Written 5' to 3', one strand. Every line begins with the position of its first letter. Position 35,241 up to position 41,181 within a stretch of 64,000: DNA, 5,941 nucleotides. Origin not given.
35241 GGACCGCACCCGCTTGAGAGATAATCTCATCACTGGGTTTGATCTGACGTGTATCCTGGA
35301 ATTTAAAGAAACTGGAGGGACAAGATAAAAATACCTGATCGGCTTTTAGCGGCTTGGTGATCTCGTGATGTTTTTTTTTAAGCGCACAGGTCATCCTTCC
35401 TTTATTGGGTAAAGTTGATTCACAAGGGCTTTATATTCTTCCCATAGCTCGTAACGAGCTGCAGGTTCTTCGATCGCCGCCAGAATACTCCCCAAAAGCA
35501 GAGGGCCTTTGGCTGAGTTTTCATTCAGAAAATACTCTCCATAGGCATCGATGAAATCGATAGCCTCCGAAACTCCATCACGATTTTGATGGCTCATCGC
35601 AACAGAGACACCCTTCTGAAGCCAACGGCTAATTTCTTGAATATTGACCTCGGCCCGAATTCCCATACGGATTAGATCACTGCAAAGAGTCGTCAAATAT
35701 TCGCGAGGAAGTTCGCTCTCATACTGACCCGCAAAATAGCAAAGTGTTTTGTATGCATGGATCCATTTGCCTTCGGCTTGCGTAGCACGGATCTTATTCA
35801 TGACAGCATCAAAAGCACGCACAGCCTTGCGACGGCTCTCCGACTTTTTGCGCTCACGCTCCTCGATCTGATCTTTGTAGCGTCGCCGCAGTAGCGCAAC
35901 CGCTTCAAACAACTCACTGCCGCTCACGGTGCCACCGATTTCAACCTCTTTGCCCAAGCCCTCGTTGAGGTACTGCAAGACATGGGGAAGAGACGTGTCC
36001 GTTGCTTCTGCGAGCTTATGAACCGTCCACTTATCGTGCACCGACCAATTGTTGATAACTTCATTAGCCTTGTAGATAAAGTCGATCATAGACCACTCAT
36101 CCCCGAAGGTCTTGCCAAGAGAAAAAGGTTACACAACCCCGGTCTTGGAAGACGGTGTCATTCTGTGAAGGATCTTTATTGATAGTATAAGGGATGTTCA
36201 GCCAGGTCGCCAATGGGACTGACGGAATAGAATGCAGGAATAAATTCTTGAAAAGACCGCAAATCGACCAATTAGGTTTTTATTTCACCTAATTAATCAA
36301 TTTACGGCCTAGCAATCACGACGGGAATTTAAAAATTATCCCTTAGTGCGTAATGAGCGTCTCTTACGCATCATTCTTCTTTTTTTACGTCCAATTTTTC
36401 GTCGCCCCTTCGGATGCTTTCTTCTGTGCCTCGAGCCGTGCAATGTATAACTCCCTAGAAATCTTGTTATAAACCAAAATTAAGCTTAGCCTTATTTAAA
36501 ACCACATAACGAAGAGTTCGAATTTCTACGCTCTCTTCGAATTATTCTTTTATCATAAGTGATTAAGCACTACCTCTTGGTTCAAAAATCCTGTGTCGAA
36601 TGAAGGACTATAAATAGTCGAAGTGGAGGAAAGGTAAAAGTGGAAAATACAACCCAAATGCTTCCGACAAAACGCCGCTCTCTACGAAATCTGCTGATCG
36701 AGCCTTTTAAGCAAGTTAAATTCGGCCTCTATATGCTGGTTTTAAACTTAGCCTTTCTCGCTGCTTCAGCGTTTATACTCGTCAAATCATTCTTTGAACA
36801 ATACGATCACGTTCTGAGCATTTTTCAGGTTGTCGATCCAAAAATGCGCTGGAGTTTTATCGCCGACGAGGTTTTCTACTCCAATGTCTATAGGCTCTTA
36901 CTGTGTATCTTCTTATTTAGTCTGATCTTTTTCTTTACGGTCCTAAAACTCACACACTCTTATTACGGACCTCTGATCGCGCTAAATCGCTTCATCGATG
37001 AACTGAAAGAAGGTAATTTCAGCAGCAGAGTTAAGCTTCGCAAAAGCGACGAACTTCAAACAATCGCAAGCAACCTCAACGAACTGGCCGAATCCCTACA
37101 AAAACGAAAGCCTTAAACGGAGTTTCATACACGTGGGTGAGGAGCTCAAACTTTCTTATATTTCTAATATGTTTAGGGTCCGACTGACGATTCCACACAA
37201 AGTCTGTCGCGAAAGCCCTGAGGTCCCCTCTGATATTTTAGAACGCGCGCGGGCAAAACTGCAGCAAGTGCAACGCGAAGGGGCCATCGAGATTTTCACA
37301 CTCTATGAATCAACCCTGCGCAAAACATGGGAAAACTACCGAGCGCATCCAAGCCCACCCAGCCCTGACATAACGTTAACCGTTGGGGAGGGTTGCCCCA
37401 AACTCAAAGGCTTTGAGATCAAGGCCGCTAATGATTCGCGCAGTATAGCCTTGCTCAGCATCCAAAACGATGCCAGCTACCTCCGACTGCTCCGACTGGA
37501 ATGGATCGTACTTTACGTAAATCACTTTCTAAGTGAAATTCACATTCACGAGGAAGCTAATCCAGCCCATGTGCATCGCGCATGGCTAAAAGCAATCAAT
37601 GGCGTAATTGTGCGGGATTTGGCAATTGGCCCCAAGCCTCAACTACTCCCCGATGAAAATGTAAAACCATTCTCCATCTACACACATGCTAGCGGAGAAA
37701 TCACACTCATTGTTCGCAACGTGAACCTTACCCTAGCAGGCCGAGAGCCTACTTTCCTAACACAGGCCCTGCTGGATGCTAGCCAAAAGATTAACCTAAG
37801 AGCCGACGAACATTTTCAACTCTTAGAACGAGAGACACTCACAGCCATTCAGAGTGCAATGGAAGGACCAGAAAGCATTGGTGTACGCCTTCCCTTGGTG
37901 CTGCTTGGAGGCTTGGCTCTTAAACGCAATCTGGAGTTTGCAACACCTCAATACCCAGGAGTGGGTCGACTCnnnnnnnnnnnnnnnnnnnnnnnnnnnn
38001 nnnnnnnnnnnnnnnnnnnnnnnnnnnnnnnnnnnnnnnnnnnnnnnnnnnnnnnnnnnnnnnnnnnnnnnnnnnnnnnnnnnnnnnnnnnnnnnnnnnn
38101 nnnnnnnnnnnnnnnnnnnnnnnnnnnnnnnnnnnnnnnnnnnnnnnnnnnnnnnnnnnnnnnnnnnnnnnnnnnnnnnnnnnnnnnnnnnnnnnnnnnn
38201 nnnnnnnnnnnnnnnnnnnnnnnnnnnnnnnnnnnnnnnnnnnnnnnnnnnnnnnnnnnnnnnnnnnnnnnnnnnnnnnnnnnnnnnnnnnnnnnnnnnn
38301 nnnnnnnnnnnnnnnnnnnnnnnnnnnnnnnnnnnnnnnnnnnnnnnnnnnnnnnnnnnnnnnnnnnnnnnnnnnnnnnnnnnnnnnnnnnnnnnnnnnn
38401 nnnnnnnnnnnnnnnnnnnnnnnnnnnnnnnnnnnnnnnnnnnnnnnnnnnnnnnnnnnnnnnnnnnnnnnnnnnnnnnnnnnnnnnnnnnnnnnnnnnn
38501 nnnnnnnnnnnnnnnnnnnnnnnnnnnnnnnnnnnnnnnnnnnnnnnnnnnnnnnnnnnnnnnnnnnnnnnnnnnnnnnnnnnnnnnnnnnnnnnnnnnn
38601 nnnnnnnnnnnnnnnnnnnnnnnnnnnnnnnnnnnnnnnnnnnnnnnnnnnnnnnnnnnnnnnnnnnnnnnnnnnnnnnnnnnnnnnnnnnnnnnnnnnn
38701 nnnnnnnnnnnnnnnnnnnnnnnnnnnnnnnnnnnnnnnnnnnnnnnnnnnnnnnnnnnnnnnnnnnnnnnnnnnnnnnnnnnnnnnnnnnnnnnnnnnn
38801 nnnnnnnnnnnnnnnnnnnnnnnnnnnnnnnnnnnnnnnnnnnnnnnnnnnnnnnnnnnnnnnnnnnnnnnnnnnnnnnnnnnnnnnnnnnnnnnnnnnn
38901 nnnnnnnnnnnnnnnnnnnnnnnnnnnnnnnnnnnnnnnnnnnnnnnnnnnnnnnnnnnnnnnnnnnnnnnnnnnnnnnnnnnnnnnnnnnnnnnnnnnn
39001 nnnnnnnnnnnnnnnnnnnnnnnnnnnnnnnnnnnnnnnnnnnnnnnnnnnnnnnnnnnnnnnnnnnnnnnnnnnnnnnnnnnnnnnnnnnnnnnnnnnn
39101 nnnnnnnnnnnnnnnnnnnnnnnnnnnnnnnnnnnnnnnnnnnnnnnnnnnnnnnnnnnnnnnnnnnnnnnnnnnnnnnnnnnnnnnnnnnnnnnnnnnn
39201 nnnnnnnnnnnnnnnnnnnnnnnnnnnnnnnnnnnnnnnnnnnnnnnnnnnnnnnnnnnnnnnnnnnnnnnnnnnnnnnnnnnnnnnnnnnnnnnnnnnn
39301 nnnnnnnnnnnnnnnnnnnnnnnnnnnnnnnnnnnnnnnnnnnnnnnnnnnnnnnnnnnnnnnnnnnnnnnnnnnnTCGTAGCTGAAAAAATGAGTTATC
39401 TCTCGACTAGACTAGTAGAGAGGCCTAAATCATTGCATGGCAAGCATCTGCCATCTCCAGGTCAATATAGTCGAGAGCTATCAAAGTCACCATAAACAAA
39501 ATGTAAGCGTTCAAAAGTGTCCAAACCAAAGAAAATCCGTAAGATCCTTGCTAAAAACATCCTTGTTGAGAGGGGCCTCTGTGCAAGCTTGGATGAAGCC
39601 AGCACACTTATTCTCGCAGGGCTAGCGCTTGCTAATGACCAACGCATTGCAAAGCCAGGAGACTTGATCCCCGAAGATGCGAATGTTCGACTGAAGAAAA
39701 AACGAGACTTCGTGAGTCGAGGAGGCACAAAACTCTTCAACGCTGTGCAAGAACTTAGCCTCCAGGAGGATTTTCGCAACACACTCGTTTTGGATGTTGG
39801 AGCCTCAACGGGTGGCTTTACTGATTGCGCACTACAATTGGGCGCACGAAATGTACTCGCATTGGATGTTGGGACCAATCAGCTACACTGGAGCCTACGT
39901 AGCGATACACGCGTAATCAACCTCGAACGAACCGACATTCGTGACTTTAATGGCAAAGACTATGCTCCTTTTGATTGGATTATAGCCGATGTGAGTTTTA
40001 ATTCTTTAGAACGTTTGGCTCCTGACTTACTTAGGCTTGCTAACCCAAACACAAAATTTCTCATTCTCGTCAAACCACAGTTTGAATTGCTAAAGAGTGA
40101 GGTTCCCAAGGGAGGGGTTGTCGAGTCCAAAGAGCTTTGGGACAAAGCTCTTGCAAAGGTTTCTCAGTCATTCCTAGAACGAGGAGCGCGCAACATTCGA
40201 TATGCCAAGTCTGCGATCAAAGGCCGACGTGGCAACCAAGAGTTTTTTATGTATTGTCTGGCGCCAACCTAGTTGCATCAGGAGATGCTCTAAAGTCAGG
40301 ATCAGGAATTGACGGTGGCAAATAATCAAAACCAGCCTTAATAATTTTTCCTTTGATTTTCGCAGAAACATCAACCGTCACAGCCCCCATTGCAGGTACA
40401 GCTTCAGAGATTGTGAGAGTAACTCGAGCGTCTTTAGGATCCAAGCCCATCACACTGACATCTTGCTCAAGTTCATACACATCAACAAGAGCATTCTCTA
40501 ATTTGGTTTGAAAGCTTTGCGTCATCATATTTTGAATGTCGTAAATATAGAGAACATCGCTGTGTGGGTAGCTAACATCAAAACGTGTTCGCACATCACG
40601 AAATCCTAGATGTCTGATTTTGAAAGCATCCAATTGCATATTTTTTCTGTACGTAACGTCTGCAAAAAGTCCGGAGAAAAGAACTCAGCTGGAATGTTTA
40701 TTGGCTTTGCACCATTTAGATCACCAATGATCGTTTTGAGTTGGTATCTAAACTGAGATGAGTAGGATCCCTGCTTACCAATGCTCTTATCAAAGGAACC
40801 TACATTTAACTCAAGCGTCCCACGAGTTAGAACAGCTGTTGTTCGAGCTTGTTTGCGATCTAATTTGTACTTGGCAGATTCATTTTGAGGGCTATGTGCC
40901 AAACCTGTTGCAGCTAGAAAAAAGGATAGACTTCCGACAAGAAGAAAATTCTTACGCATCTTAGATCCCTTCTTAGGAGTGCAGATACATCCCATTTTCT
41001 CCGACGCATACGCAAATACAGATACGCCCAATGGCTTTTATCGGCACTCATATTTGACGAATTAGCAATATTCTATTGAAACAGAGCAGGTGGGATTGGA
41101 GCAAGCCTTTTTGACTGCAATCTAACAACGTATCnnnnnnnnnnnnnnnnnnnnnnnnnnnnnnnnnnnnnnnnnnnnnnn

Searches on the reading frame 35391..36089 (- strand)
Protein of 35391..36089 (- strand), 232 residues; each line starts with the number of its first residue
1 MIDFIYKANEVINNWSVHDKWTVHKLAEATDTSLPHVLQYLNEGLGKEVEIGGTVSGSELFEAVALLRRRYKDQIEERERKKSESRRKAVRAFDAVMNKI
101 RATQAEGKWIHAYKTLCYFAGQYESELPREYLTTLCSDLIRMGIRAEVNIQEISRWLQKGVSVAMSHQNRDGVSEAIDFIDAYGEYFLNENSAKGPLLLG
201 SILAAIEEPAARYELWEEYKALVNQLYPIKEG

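Call 3: search_protein_families(library=pfam, proteins=[window:35391-36089:-], max_evalue=1)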
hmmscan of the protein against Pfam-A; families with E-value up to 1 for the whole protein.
window:35391-36089:- (232 aa): 3 families
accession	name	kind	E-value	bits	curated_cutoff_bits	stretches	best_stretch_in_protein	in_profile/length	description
PF04760.21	IF2_N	-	0.02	15.1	25.3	1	19-57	2-40/53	Translation initiation factor IF-2, N-terminal region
PF20572.3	DUF6781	-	0.044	14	27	1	22-93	129-196/213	Family of unknown function (DUF6781)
PF17273.7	DUF5338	-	0.055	14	25.9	1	72-115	4-44/69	Family of unknown function (DUF5338)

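Call 4: search_protein_families(library=ncbifam, proteins=[window:35391-36089:-], max_evalue=1)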
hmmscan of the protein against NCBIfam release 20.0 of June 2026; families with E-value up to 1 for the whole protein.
window:35391-36089:- (232 aa): 5 families
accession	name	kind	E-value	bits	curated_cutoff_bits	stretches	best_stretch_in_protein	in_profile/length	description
NF003632.0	PRK05270.2-1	equivalog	0.028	12.9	865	1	158-204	236-285/515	UDP-glucose--hexose-1-phosphate uridylyltransferase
NF009832.1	PRK13306.1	subfamily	0.055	12.9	250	1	50-172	32-140/215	3-dehydro-L-gulonate-6-phosphate decarboxylase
NF003635.0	PRK05270.2-5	subfamily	0.062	12.2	905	1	166-217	236-286/499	UDP-glucose--hexose-1-phosphate uridylyltransferase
NF005812.0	PRK07678.1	subfamily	0.077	11.6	488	1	39-105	96-161/451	aminotransferase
NF045675.1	PhdiestaseDibA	equivalog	0.09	11.1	980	1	56-126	48-117/623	phosphodiesterase DibA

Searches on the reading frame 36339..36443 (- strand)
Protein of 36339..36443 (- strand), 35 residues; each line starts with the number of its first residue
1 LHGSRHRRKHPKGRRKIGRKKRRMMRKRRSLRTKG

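Call 76: search_protein_families(library=ncbifam, proteins=[window:36339-36443:-], max_evalue=10)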
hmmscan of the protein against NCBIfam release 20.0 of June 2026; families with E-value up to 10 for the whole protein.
seq(35 aa): 0 families

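Call 77: search_protein_families(library=pfam, proteins=[window:36339-36443:-], max_evalue=10)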
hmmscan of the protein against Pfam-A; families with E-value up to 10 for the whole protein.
seq(35 aa): 0 families

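Call 78: search_solved_structures(query=window:36339-36443:-, max_evalue=10, show_alignments=3)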
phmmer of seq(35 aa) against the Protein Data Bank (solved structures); distinct sequences matched with E-value up to 10: 1.
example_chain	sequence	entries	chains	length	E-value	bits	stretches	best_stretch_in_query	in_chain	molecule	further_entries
3sjd_D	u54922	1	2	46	1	13.6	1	5-31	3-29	Golgi to ER traffic protein 2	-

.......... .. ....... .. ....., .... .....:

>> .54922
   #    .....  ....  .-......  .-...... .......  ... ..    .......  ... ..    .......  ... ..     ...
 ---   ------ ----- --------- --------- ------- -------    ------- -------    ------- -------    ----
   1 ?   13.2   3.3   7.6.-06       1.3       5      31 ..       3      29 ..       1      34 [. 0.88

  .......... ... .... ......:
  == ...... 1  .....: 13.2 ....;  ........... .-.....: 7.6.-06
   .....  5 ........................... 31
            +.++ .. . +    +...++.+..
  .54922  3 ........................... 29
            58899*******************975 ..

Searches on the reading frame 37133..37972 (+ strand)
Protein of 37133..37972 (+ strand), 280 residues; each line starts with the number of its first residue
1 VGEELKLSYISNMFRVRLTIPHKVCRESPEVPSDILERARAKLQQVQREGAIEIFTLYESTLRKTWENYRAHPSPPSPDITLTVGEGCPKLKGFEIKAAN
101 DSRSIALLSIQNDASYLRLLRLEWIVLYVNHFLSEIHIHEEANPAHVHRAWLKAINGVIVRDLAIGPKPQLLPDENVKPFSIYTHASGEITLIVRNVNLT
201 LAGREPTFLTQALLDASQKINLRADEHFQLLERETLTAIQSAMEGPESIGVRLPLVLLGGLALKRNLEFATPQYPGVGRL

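Call 33: search_protein_representatives(protein=window:37133-37972:+)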
Query: 280 residues. Proteins with E-value up to 0.001 (for the whole library): 173; up to 1e-10: 114; up to 1e-30: 8. The best 150 are listed.
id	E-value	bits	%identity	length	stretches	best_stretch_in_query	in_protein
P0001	4.0e-181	616.6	100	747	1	1-280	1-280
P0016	1.2e-40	156.0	34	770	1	4-265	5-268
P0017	1.3e-40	155.9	35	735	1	3-279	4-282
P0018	2.2e-36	142.0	30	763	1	5-280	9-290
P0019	6.6e-36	140.4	32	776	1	4-261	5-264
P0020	5.3e-35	137.5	34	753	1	5-280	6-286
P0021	1.2e-34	136.3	32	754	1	6-278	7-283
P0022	6.0e-33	130.7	34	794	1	7-261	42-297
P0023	1.7e-30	122.7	31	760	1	5-276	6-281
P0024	2.2e-30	122.3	35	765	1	1-280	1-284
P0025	9.7e-29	116.9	29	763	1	1-264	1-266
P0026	1.3e-27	113.3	33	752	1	5-258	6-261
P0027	4.4e-27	111.5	31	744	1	6-270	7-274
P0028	8.0e-27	110.6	27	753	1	4-266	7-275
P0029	1.4e-26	109.8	28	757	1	2-262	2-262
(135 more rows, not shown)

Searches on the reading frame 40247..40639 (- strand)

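Call 3: search_protein_families(library=pfam, proteins=[window:40247-40639:-], max_evalue=1)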
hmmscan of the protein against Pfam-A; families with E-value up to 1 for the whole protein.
window:40247-40639:- (130 aa): 1 family
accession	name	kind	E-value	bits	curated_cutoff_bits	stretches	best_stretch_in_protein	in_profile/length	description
PF13753.12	SWM_repeat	-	0.059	14.1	27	1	52-90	42-80/86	Putative flagellar system-associated repeat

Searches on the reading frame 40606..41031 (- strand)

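Call 3: search_protein_families(library=pfam, proteins=[window:40606-41031:-], max_evalue=1)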
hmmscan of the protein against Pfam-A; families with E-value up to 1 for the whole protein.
window:40606-41031:- (141 aa): 1 family
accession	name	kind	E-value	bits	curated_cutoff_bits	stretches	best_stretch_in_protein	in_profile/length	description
PF11925.13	DUF3443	-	0.13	11.6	25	1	5-104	234-330/367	Protein of unknown function (DUF3443)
